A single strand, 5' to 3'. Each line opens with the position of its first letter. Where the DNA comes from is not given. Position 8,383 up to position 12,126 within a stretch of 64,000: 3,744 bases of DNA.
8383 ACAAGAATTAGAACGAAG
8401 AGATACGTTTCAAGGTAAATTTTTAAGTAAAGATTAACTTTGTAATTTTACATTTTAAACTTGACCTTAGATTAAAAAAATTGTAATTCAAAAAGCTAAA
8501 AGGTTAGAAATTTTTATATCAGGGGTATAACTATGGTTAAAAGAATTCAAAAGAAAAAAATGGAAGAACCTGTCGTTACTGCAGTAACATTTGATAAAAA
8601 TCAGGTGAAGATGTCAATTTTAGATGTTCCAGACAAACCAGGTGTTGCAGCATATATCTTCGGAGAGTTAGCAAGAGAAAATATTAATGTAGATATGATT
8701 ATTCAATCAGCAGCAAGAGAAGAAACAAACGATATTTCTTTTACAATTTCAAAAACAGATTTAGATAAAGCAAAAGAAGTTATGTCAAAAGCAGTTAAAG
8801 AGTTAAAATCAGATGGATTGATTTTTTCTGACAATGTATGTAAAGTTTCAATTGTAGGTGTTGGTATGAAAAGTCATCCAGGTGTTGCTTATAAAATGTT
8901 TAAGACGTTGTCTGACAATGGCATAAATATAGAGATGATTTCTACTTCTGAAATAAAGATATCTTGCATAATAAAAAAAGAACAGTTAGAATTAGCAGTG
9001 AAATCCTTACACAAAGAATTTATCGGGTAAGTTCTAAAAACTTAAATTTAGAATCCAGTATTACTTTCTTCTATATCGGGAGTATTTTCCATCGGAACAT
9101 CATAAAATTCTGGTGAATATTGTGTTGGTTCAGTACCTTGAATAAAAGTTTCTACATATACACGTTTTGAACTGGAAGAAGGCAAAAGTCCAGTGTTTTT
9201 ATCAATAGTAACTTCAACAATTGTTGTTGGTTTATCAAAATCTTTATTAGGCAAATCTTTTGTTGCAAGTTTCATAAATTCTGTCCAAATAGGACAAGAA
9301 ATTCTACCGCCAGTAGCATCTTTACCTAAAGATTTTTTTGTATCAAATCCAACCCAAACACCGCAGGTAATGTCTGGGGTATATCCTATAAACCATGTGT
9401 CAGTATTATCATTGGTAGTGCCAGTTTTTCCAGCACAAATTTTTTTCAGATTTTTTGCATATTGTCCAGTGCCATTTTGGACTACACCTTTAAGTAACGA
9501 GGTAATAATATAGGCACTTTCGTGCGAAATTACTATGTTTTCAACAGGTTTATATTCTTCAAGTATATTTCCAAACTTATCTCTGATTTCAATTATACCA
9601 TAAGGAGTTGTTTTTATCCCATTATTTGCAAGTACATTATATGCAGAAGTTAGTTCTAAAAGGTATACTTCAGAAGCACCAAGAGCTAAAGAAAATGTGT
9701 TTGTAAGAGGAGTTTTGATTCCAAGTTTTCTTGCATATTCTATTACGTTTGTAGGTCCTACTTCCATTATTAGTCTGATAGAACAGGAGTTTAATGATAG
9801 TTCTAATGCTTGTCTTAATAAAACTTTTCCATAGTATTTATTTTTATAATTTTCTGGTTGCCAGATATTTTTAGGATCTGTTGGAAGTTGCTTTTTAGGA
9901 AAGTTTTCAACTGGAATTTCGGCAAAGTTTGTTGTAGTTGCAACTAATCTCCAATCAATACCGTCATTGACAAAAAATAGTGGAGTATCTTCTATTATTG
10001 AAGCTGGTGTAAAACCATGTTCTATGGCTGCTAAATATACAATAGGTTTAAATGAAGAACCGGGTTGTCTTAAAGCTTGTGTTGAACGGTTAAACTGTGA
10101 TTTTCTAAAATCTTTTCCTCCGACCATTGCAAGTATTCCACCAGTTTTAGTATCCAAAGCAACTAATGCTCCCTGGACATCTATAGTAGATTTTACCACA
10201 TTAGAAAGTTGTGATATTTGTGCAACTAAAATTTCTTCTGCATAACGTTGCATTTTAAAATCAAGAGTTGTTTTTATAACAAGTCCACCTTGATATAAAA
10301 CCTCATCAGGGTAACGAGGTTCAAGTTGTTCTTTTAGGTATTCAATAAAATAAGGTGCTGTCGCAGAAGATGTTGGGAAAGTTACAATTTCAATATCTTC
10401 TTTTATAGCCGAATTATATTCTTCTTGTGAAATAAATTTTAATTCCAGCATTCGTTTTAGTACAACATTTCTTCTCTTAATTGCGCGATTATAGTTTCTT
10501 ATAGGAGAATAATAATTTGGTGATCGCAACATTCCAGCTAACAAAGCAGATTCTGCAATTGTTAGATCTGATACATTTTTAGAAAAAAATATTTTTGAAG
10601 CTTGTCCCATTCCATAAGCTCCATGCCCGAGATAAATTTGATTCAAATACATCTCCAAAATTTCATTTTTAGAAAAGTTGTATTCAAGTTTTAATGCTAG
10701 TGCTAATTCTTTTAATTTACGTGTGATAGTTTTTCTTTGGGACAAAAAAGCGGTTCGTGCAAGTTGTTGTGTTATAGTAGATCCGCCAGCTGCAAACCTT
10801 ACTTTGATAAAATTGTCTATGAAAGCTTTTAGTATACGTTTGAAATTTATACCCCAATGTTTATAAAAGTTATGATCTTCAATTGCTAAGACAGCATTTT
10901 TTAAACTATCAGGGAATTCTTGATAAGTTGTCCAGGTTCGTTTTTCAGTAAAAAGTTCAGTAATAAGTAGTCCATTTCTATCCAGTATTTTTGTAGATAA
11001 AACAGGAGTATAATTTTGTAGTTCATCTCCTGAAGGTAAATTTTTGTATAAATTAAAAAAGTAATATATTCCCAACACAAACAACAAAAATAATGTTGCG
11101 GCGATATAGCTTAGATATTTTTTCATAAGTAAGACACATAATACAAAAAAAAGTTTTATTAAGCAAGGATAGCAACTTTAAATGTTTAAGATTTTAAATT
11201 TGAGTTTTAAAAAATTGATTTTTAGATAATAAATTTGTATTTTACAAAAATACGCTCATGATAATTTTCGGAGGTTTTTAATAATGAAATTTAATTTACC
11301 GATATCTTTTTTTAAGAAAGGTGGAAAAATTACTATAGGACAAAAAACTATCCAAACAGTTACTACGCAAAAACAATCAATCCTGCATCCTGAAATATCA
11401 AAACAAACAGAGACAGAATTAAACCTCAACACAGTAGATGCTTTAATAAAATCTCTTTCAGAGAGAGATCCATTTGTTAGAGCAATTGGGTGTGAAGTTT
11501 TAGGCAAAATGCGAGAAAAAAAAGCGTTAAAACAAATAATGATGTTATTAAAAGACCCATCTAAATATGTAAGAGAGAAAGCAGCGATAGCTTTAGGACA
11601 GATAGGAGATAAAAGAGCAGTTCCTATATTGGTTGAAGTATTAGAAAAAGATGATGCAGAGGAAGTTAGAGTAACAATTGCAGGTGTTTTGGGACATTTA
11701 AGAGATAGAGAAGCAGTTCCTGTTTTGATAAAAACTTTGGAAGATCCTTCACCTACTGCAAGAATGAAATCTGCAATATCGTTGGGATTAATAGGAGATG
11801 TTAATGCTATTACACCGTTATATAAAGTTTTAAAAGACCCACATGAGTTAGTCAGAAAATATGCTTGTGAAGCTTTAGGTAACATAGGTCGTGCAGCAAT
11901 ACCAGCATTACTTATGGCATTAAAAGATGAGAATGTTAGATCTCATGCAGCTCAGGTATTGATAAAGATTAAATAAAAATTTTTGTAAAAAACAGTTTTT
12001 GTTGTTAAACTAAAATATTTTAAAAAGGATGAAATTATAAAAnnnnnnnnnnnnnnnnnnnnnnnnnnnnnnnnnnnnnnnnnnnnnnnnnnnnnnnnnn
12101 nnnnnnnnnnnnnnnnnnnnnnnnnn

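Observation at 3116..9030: Aspartokinase encoded as two separate genes (kinase domain and ACT domains) 4.7 kb apart, flanking a four-gene cassette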

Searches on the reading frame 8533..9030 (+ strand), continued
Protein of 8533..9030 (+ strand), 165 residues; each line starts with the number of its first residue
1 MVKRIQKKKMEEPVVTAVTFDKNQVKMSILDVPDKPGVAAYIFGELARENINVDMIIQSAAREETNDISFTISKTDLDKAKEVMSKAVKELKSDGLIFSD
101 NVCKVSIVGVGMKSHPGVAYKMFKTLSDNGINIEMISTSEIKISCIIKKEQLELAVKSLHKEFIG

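Call 49: search_solved_structures(query=window:8560-9027:+, max_evalue=1e-25, show_alignments=5)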
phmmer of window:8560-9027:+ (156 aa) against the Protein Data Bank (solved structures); distinct sequences matched with E-value up to 1e-25: 11.
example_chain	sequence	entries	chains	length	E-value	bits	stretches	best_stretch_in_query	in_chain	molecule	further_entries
3l76_A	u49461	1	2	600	2.4e-67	228.6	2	6-153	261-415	Aspartokinase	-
2re1_A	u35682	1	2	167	4.4e-44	153.2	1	1-154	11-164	Aspartokinase, alpha and beta subunits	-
5yei_D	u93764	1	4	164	2.3e-41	144.4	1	1-154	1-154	Aspartokinase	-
5yei_C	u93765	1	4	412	2.2e-40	141.3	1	1-154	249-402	Aspartokinase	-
2dtj_A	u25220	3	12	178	2.2e-37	131.5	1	1-154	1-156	Aspartokinase | Aspartokinase LysC beta subunit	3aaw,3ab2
3ab4_B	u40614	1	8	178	5.1e-37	130.4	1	1-154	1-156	Aspartokinase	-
3aaw_A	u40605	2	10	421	4.3e-36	127.4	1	2-154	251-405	Aspartokinase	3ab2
3ab4_A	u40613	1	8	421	9.8e-36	126.2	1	2-154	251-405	Aspartokinase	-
4go5_X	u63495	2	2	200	2.3e-32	115.3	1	1-154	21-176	Aspartokinase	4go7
3s1t_A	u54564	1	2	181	4.7e-32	114.3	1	2-154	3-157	Aspartokinase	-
2dt9_A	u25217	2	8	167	2.3e-29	105.6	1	4-154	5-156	Aspartokinase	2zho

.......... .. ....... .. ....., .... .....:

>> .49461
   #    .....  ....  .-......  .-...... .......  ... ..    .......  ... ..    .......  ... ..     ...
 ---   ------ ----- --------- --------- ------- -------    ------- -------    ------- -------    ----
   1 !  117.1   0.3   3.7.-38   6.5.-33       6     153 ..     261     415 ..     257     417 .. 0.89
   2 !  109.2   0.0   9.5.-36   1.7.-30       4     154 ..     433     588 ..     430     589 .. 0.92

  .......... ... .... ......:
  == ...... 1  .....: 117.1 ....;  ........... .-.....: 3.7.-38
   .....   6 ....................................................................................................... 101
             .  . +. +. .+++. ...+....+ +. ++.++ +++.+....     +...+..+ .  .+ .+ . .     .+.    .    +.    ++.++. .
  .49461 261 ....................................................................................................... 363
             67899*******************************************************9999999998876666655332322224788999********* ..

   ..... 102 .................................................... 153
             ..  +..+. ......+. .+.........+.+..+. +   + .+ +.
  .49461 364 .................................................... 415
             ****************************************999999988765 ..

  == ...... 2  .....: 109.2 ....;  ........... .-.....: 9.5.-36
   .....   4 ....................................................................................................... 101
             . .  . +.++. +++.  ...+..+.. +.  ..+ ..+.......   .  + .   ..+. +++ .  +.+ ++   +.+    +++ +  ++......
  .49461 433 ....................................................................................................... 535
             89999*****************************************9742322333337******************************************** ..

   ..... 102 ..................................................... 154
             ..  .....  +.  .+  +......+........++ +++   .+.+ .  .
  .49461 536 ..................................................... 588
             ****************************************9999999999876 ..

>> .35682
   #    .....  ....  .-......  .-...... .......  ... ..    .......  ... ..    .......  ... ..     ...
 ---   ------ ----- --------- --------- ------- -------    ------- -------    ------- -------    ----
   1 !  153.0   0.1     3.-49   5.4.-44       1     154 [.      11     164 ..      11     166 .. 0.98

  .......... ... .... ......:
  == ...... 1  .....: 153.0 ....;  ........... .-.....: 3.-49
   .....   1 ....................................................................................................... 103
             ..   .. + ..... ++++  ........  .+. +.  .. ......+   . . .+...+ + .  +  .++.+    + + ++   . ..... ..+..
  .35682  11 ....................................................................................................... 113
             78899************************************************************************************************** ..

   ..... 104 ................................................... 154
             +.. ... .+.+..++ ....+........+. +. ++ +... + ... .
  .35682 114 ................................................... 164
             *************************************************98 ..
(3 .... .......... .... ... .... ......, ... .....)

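Call 55: find_encoding_contigs(protein=P0201, flank=10000, max_places=3)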
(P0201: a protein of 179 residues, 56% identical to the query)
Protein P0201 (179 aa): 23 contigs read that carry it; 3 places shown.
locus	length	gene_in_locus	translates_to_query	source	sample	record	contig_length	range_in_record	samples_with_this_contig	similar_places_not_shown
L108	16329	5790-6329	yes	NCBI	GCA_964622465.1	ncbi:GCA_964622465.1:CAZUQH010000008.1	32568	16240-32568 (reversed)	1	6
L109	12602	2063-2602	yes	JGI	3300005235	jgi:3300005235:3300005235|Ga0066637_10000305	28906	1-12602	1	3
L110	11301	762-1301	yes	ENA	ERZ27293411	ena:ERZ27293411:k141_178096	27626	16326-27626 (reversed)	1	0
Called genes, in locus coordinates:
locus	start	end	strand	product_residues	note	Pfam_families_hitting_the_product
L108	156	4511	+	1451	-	PF01869:BcrAD_BadFG, PF09989:DUF2229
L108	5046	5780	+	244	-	PF00696:AA_kinase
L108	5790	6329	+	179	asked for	PF13840:ACT_7 (weak), PF01842:ACT, PF22468:ACT_9, PF13840:ACT_7, PF01842:ACT (weak), PF22468:ACT_9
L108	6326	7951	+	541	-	PF00682:HMGL-like, PF22617:HCS_D2, PF08502:LeuA_dimer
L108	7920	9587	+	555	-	PF00920:ILVD_EDD_N, PF24877:ILV_EDD_C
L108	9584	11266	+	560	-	PF02776:TPP_enzyme_N, PF00205:TPP_enzyme_M, PF02775:TPP_enzyme_C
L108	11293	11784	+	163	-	PF01842:ACT, PF22629:ACT_AHAS_ss, PF13710:ACT_5, PF10369:ALS_ss_C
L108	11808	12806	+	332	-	PF00670:AdoHcyase_NAD (weak), PF02826:2-Hacid_dh_C, PF03446:NAD_binding_2 (weak), PF03807:F420_oxidored, PF07991:KARI_N, PF01450:KARI_C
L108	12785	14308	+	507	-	PF00682:HMGL-like, PF22617:HCS_D2, PF08502:LeuA_dimer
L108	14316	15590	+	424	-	PF00330:Aconitase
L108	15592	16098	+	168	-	PF00694:Aconitase_C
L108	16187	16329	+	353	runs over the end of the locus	PF00180:Iso_dh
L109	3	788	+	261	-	?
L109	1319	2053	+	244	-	PF00696:AA_kinase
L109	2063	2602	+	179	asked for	PF13840:ACT_7 (weak), PF01842:ACT, PF22468:ACT_9, PF13840:ACT_7, PF01842:ACT (weak), PF22468:ACT_9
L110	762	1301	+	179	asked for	PF13840:ACT_7 (weak), PF01842:ACT, PF22468:ACT_9, PF13840:ACT_7, PF01842:ACT (weak), PF22468:ACT_9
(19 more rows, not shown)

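Call 83: search_protein_representatives(protein=window:8533-9027:+)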
Query: 165 residues. Proteins with E-value up to 0.001 (for the whole library): 6729; up to 1e-10: 2836; up to 1e-30: 260. The best 150 are listed.
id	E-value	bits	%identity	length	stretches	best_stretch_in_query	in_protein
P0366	4.0e-68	244.3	38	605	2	14-163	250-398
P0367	1.2e-66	239.5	45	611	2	15-163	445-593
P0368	3.5e-66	238.0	46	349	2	12-161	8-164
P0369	1.6e-64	232.7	45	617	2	14-152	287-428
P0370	1.8e-64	232.4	42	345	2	19-163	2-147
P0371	4.0e-62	224.9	42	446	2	14-150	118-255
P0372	1.8e-60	219.5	40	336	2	23-163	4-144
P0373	3.6e-60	218.5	37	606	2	15-163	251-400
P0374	4.9e-58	211.6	37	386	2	13-162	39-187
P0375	5.3e-57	208.3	44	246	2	36-165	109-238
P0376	8.6e-57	207.6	36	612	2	12-163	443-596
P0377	1.9e-56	206.4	38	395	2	2-163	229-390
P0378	2.8e-56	205.9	38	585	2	12-163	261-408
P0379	3.6e-56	205.6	37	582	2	15-163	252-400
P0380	2.7e-54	199.5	39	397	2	11-163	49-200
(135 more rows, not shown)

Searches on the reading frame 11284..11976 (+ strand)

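Call 45: search_protein_families(library=pfam, proteins=[window:11284-11976:+], max_evalue=0.00001)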
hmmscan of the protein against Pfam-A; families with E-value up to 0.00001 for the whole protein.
window:11284-11976:+ (230 aa): 7 families
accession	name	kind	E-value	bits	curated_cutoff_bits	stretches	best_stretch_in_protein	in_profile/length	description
PF13646.12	HEAT_2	-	9.8e-41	138.4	27.7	3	51-129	1-80/88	HEAT repeats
PF03130.22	HEAT_PBS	-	2e-24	83.7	20.9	1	96-121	1-26/27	PBS lyase HEAT-like repeat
PF02985.28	HEAT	-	4.6e-24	82.6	23.5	0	177-203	3-29/31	HEAT repeat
PF13513.12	HEAT_EZ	-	2.5e-22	79.3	27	0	175-201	29-55/55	HEAT-like repeat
PF00514.29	Arm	-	4.7e-14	52.3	20.6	0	170-201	8-39/41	Armadillo/beta-catenin-like repeat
PF12717.13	Cnd1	-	1.9e-07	31.7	26.4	0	51-111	23-89/162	non-SMC mitotic condensation complex subunit 1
PF01602.26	Adaptin_N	-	6.8e-07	28.7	37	0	42-110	72-144/524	Adaptin N terminal region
